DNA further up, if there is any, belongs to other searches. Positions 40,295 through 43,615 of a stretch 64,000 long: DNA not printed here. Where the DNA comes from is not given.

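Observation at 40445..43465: Internally duplicated PilB/GspE ATPase: two complete secretion-ATPase modules in one polypeptide, with no other pilus or secretion genes nearby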

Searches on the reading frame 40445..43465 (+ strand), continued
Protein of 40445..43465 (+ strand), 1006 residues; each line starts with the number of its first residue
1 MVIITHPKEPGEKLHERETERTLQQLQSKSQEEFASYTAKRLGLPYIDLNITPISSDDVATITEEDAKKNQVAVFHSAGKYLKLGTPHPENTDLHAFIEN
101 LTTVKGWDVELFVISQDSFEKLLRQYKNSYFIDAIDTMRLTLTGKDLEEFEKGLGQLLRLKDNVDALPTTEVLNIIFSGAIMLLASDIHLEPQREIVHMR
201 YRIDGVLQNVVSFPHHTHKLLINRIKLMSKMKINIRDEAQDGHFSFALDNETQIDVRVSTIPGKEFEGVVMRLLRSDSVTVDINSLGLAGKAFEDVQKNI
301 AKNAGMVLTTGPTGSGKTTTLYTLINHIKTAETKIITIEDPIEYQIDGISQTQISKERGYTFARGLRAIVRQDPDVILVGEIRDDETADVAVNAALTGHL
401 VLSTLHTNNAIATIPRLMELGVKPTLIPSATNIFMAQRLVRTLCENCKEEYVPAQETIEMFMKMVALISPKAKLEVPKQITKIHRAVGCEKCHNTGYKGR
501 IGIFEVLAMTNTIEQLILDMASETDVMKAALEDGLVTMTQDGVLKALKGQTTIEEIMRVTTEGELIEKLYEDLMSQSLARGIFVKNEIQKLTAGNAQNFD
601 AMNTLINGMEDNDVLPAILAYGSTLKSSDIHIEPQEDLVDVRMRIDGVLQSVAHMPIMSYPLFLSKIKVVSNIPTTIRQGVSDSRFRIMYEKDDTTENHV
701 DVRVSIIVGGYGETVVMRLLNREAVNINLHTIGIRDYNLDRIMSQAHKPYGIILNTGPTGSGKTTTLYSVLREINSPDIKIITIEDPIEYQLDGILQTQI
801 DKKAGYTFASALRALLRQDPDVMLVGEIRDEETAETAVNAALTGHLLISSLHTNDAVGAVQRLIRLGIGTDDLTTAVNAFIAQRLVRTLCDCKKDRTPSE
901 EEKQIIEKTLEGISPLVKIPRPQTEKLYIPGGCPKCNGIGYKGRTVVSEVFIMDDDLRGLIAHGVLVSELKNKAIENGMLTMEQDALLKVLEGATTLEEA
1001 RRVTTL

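Call 13: find_encoding_contigs(protein=P0068, flank=10000, max_places=2)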
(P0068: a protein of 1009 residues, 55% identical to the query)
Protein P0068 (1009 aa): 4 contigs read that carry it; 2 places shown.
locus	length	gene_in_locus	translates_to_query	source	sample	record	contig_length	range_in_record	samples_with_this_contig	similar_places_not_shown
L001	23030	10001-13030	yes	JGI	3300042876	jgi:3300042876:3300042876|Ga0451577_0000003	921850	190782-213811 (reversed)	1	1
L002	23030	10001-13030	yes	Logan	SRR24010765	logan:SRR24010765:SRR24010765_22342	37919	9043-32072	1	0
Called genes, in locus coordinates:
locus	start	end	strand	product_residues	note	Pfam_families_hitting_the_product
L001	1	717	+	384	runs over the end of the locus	PF00712:DNA_pol3_beta, PF02767:DNA_pol3_beta_2, PF02768:DNA_pol3_beta_3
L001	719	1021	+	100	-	PF05258:DciA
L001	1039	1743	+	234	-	PF00160:Pro_isomerase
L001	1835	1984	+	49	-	-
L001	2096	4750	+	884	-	PF02739:5_3_exonuc_N, PF01367:5_3_exonuc, PF01612:DNA_pol_A_exo1 (weak), PF22619:DNA_polI_exo1, PF00476:DNA_pol_A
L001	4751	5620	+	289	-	PF01149:Fapy_DNA_glyco, PF06831:H2TH, PF06827:zf-FPG_IleRS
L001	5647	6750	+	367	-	PF11258:DUF3048, PF17479:DUF3048_C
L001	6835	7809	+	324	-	PF21694:DNA_pol3_delta_C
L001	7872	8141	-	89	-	PF01649:Ribosomal_S20p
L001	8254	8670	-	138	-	PF02367:TsaE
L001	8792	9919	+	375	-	PF01368:DHH (weak)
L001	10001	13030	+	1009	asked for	PF03205:MobB (faint), PF05157:MshEN, PF00437:T2SSE, PF00004:AAA (faint), PF02492:cobW (faint), PF04851:ResIII (faint), PF05872:HerA_C (faint), PF00437:T2SSE, +9 more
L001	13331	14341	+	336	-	PF06068:TIP49 (faint), PF05496:RuvB_N, PF00004:AAA, PF07728:AAA_5, PF13173:AAA_14 (weak), PF17864:AAA_lid_4, PF05491:WHD_RuvB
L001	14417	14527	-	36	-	-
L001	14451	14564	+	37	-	-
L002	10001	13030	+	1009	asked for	PF03205:MobB (faint), PF05157:MshEN, PF00437:T2SSE, PF00004:AAA (faint), PF02492:cobW (faint), PF04851:ResIII (faint), PF05872:HerA_C (faint), PF00437:T2SSE, +9 more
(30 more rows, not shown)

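Call 14: find_encoding_contigs(protein=P0018, flank=10000, max_places=2)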
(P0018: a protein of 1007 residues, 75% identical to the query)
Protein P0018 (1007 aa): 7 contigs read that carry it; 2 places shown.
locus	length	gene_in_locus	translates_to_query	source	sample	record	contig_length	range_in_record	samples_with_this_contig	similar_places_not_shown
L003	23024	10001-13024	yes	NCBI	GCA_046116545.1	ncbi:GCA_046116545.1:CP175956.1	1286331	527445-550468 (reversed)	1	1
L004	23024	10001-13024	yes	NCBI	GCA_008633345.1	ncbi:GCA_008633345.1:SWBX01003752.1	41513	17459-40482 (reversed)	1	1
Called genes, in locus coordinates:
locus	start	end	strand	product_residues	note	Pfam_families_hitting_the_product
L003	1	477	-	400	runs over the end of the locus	PF11258:DUF3048, PF17479:DUF3048_C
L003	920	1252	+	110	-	-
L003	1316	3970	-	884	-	PF02739:5_3_exonuc_N, PF01367:5_3_exonuc, PF22619:DNA_polI_exo1, PF00476:DNA_pol_A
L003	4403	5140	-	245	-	PF01978:TrmB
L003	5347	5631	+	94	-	-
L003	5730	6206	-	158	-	PF01988:VIT1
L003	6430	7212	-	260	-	PF00160:Pro_isomerase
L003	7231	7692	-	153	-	PF02367:TsaE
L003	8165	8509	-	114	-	-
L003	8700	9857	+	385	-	-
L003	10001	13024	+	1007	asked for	PF05157:MshEN (faint), PF13401:AAA_22 (faint), PF13604:AAA_30 (faint), PF00437:T2SSE, PF25199:nSTAND_NTPase5 (faint), PF00005:ABC_tran (faint), PF02492:cobW (faint), PF00437:T2SSE, +4 more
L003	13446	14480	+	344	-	PF01078:Mg_chelatase (faint), PF05496:RuvB_N, PF13191:AAA_16 (faint), PF00004:AAA, PF07728:AAA_5, PF17864:AAA_lid_4, PF05491:WHD_RuvB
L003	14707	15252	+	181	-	PF03703:bPH_2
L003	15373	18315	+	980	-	PF00932:LTD, PF18911:PKD_4, PF00932:LTD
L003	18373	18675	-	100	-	-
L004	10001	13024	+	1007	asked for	PF05157:MshEN (faint), PF13401:AAA_22 (faint), PF13604:AAA_30 (faint), PF00437:T2SSE, PF25199:nSTAND_NTPase5 (faint), PF00005:ABC_tran (faint), PF02492:cobW (faint), PF00437:T2SSE, +4 more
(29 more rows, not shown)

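Call 15: find_encoding_contigs(protein=P0019, flank=10000, max_places=2)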
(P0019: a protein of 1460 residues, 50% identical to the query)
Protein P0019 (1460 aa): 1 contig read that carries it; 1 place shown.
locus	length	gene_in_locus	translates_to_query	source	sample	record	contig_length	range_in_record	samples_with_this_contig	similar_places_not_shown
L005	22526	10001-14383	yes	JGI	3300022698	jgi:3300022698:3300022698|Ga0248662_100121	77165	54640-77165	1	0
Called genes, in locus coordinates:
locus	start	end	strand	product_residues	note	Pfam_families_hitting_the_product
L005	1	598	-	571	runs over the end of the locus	PF09972:DUF2207, PF20990:DUF2207_C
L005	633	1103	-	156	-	PF02681:DUF212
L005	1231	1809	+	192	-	PF04011:LemA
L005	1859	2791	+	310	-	PF01435:Peptidase_M48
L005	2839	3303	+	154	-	-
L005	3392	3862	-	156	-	-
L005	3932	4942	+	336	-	PF06068:TIP49 (faint), PF05496:RuvB_N, PF01078:Mg_chelatase (faint), PF13191:AAA_16 (faint), PF00004:AAA, PF07728:AAA_5, PF17864:AAA_lid_4, PF05491:WHD_RuvB, +1 more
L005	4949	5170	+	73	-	-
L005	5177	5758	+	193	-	PF03703:bPH_2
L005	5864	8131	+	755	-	PF00932:LTD, PF18911:PKD_4, PF00801:PKD, PF00932:LTD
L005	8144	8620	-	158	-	PF02367:TsaE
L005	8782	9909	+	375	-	PF01368:DHH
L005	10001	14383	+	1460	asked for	PF01935:DUF87 (faint), PF05157:MshEN (weak), PF03215:Rad17 (faint), PF14532:Sigma54_activ_2 (faint), PF16796:Microtub_bd (faint), PF00437:T2SSE, PF00004:AAA (faint), PF00437:T2SSE, +23 more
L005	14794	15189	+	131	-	PF09685:MamF_MmsF (weak)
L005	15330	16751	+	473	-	PF00224:PK, PF03328:HpcH_HpaI (weak), PF02887:PK_C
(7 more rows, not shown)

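Call 30: search_protein_representatives(protein=window:40445-43462:+)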
Query: 1006 residues. Proteins with E-value up to 0.001 (for the whole library): 54163; up to 1e-10: 34899; up to 1e-30: 15021. The best 150 are listed.
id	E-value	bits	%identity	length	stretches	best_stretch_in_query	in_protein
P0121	0.0e+00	1042.1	48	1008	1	16-1004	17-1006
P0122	5.5e-294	994.5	49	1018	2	17-909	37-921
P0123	2.0e-258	876.8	44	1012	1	23-1003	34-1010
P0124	1.1e-246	837.9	45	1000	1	16-1003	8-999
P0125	9.0e-232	788.6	42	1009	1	25-1003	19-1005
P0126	2.7e-229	780.4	41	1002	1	11-1004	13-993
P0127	3.4e-225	766.8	41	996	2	24-668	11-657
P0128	1.9e-220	751.2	40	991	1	22-1004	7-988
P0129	4.5e-218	743.3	41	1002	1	26-1003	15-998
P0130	1.2e-215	735.2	40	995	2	23-560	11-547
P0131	4.4e-215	733.4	42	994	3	148-560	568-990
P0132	2.0e-213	727.9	41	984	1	19-995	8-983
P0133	3.8e-207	707.1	53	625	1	120-742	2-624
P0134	1.0e-202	692.4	40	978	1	21-995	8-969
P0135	2.8e-166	571.9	41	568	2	627-1004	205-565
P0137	2.8e-149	515.6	44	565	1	21-562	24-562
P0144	2.4e-143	496.0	35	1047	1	170-1003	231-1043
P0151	1.1e-136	473.9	49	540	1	542-1004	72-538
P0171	4.2e-126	438.9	43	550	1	23-559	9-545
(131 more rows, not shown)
